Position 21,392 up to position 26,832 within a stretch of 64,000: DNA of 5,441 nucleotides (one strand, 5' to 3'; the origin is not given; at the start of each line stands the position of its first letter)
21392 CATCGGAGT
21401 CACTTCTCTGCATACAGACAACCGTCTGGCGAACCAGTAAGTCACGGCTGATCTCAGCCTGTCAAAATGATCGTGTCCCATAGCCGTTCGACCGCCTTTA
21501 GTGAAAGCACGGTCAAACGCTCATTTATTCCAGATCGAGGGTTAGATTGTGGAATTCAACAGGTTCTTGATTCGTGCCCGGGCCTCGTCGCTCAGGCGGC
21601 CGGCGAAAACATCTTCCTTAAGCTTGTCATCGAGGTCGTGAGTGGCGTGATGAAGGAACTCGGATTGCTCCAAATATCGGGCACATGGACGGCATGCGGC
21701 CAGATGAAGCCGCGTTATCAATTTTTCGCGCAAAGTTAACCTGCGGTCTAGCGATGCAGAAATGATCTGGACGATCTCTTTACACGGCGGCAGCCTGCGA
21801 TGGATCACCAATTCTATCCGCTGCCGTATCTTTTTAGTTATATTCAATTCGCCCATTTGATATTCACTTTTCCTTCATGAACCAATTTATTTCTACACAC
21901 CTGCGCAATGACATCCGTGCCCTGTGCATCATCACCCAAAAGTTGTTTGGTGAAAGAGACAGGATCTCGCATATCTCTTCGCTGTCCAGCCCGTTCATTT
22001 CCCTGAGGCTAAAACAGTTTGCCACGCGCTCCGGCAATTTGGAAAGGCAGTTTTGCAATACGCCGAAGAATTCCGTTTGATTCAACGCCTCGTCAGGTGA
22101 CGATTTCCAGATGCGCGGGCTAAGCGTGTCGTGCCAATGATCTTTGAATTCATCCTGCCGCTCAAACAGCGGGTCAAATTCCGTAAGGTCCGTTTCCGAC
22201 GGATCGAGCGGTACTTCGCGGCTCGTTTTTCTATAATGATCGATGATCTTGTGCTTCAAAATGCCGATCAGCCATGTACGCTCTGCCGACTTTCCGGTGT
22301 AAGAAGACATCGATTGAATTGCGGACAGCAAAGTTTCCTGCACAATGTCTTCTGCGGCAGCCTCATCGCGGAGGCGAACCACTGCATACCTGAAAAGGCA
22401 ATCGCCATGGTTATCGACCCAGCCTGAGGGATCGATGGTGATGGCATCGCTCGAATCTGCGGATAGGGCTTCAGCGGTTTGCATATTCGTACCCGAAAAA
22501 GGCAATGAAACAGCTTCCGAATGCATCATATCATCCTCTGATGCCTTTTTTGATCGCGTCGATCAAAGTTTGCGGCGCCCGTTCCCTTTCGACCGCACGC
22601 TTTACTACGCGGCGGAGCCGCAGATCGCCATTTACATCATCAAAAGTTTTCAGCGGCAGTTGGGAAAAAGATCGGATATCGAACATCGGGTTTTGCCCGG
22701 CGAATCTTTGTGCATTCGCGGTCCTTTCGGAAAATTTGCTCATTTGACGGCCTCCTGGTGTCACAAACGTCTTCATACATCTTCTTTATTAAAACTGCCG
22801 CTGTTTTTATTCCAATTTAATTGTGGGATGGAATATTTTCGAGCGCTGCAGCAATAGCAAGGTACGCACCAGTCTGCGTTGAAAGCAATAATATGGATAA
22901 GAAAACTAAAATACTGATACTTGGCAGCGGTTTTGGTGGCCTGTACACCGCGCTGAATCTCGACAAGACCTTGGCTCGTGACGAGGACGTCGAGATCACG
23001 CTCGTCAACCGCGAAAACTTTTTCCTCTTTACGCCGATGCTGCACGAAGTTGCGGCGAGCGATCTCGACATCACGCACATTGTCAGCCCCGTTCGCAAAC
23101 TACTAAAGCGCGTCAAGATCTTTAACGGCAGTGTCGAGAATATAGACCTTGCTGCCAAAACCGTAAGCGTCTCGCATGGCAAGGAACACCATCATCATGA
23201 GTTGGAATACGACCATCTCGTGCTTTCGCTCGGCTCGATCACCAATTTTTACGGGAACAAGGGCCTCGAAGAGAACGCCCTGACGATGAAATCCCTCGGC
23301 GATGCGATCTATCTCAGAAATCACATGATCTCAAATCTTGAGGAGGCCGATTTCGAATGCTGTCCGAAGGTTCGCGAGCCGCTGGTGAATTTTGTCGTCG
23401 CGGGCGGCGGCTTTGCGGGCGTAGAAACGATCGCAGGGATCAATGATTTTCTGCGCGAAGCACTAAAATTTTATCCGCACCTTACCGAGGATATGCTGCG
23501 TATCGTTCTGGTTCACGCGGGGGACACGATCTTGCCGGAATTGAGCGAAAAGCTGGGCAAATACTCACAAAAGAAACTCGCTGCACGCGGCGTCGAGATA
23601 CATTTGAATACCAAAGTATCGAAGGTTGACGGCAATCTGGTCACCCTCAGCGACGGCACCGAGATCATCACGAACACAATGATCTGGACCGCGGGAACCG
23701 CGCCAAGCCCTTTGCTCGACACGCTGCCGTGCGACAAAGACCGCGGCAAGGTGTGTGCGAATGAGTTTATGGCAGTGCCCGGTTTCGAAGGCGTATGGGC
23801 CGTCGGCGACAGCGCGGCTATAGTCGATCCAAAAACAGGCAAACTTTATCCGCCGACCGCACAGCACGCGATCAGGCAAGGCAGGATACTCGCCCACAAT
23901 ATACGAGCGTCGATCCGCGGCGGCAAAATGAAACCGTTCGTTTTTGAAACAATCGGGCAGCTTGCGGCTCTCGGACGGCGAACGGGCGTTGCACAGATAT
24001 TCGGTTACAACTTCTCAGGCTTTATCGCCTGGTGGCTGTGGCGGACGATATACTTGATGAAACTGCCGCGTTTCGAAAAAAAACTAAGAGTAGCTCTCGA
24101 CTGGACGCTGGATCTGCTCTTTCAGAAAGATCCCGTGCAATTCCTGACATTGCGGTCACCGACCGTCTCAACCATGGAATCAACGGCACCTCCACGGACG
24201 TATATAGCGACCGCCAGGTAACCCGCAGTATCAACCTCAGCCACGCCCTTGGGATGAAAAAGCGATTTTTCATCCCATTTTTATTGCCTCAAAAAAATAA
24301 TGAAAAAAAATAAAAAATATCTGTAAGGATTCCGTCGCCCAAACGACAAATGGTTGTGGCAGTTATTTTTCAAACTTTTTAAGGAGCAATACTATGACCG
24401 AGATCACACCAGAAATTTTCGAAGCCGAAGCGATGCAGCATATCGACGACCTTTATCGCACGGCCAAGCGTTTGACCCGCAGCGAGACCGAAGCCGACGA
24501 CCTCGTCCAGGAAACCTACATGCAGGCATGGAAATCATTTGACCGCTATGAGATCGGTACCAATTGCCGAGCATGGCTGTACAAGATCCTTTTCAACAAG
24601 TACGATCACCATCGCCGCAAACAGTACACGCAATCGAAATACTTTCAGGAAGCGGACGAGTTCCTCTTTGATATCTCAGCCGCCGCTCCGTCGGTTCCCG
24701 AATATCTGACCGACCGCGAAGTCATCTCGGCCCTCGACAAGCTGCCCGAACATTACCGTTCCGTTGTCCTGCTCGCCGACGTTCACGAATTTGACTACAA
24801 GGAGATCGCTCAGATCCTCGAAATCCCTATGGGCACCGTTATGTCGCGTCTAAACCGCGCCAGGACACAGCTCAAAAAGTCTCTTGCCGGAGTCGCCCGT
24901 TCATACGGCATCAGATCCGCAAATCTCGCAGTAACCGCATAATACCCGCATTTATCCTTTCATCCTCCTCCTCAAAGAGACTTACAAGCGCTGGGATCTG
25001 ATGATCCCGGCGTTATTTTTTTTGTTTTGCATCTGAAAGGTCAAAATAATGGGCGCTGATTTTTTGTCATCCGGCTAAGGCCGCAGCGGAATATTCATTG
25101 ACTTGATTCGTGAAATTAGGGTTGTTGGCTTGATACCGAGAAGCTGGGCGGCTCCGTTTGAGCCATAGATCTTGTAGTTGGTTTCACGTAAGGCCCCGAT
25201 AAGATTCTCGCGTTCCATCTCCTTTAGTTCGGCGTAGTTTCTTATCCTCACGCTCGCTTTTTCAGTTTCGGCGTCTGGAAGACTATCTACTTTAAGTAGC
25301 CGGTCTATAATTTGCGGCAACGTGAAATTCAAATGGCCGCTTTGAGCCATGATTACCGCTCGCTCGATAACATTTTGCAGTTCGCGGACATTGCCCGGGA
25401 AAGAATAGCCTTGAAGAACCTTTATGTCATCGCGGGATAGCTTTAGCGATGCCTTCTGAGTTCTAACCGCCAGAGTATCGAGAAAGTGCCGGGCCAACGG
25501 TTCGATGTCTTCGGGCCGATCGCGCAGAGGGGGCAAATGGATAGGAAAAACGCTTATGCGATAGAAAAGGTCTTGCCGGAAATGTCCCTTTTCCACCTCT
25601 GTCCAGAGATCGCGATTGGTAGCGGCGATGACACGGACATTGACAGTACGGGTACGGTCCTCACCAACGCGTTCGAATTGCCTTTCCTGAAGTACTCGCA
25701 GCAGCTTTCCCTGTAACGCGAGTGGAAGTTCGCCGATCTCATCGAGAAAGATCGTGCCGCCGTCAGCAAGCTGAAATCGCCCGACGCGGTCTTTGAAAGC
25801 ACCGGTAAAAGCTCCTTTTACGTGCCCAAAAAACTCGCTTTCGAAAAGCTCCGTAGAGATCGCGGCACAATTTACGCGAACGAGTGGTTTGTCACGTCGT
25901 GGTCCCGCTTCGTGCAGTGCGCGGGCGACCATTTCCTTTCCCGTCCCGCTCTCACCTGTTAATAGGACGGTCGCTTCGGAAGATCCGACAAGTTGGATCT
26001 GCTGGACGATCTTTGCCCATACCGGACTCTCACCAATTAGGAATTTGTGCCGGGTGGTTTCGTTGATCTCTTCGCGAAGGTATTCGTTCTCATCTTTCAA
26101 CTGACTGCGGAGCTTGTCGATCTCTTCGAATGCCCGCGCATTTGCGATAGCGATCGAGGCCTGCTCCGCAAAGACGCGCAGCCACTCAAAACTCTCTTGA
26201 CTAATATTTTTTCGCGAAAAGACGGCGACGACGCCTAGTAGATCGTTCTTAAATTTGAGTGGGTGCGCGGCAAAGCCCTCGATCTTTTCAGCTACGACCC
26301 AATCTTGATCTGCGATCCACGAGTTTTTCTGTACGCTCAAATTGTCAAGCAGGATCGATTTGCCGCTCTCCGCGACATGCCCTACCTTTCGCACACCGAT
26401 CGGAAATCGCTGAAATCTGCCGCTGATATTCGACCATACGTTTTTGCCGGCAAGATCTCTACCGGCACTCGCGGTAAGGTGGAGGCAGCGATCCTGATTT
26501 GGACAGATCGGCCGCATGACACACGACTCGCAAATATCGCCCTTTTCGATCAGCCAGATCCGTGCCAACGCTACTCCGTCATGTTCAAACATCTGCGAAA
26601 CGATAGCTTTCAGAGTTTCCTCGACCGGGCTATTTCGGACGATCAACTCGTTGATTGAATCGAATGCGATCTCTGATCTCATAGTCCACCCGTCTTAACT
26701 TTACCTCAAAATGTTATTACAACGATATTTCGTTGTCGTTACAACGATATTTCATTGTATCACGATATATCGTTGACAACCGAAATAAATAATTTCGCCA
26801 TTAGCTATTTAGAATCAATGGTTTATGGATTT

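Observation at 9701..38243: Displaced comM 3' end lies about 27 kb downstream of the intact comM in direct orientation, as expected for an insertion island targeting a gene's 3' end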

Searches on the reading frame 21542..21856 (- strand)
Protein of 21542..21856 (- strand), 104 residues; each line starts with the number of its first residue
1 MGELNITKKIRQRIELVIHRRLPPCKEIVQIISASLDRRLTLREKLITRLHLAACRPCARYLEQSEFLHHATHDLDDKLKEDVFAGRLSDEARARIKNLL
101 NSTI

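Call 6: search_protein_families(library=pfam, proteins=[window:21542-21856:-])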
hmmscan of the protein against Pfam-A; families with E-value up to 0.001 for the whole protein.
window:21542-21856:- (104 aa): 1 family
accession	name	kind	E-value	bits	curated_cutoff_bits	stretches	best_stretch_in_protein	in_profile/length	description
PF13490.11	zf-HC2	-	6e-09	36.3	22.2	1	25-59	1-35/35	Putative zinc-finger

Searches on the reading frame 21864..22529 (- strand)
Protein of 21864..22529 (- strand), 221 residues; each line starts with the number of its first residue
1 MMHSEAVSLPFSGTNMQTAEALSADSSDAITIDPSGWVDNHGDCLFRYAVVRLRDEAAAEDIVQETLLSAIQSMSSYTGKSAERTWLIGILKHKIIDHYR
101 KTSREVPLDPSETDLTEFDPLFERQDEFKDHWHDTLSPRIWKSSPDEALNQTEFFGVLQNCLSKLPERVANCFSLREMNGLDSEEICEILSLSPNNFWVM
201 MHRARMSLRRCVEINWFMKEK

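Call 7: search_protein_families(library=pfam, proteins=[window:21864-22529:-])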
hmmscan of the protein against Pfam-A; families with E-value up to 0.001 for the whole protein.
window:21864-22529:- (221 aa): 3 families
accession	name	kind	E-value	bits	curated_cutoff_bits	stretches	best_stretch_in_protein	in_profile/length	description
PF04542.20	Sigma70_r2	-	8.9e-15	54.7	24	1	38-104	2-70/71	Sigma-70 region 2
PF08281.18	Sigma70_r4_2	-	1.4e-12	47.5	25.7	1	158-208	4-54/54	Sigma-70, region 4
PF22029.2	PhyR_sigma2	-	0.00073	20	27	0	45-88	8-51/55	Sigma2 domain of PhyR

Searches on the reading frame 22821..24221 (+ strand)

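Call 7: search_protein_families(library=pfam, proteins=[window:22821-24221:+])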
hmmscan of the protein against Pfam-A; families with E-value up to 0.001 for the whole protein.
window:22821-24221:+ (466 aa): 4 families
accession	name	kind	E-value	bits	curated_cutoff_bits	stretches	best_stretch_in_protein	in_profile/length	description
PF07992.20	Pyr_redox_2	-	5.8e-43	147.8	26.1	1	30-354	2-291/291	Pyridine nucleotide-disulphide oxidoreductase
PF22366.1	NDH2_C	-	2.6e-09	37.5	27.7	1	379-436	3-61/62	NDH2 C-terminal domain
PF00070.33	Pyr_redox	-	3.3e-09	37.6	22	1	191-273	2-70/82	Pyridine nucleotide-disulphide oxidoreductase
PF01266.30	DAO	-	0.00015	21.8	27.9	0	250-303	156-220/353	FAD dependent oxidoreductase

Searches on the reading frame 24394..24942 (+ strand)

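Call 7: search_protein_families(library=pfam, proteins=[window:24394-24942:+])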
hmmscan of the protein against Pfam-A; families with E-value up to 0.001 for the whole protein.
window:24394-24942:+ (182 aa): 4 families
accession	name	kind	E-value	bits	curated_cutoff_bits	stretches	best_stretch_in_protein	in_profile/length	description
PF08281.18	Sigma70_r4_2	-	4.3e-17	61.9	25.7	1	108-160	2-54/54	Sigma-70, region 4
PF04542.20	Sigma70_r2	-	1.1e-14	54.4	24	1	15-77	4-69/71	Sigma-70 region 2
PF04545.22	Sigma70_r4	-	5.3e-10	39.1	24.1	1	113-162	1-50/50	Sigma-70, region 4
PF22029.2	PhyR_sigma2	-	2.8e-08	34.1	27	1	15-66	3-54/55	Sigma2 domain of PhyR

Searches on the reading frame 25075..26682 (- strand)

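Call 7: search_protein_families(library=pfam, proteins=[window:25075-26682:-])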
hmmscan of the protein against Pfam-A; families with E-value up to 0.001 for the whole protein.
window:25075-26682:- (535 aa): 11 families
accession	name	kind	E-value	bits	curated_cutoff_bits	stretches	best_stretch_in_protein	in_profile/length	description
PF00158.32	Sigma54_activat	-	1.3e-70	236.9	20.2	1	215-382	1-168/168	Sigma-54 interaction domain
PF14532.12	Sigma54_activ_2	-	7.4e-22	78.5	25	1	216-386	1-138/138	Sigma-54 interaction domain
PF25601.1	AAA_lid_14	-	1.6e-20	73.1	27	1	387-452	1-66/87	AAA+ ATPase lid domain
PF07728.20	AAA_5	-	1.4e-09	38.5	22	1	239-357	2-123/139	AAA domain (dynein-related subfamily)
PF01590.32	GAF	-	4.2e-09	37.5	22.4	1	21-179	3-133/133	GAF domain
PF13185.12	GAF_2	-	1.8e-08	35.1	28.6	1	20-180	4-136/136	GAF domain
PF00004.35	AAA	-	1e-06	29.6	21.2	1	239-357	1-110/131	ATPase family associated with various cellular activities (AAA)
PF01078.27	Mg_chelatase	-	0.00028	20.8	20.3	0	234-356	20-157/207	Magnesium chelatase, subunit ChlI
PF07724.20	AAA_2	-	0.00067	20.2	27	0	236-359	3-127/166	AAA domain (Cdc48 subfamily)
PF20030.5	bpMoxR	-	0.00077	19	27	0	228-356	23-145/205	MoxR domain in the MoxR-vWA-beta-propeller ternary systems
PF13401.12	AAA_22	-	0.00095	19.9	27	0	236-274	5-43/130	AAA domain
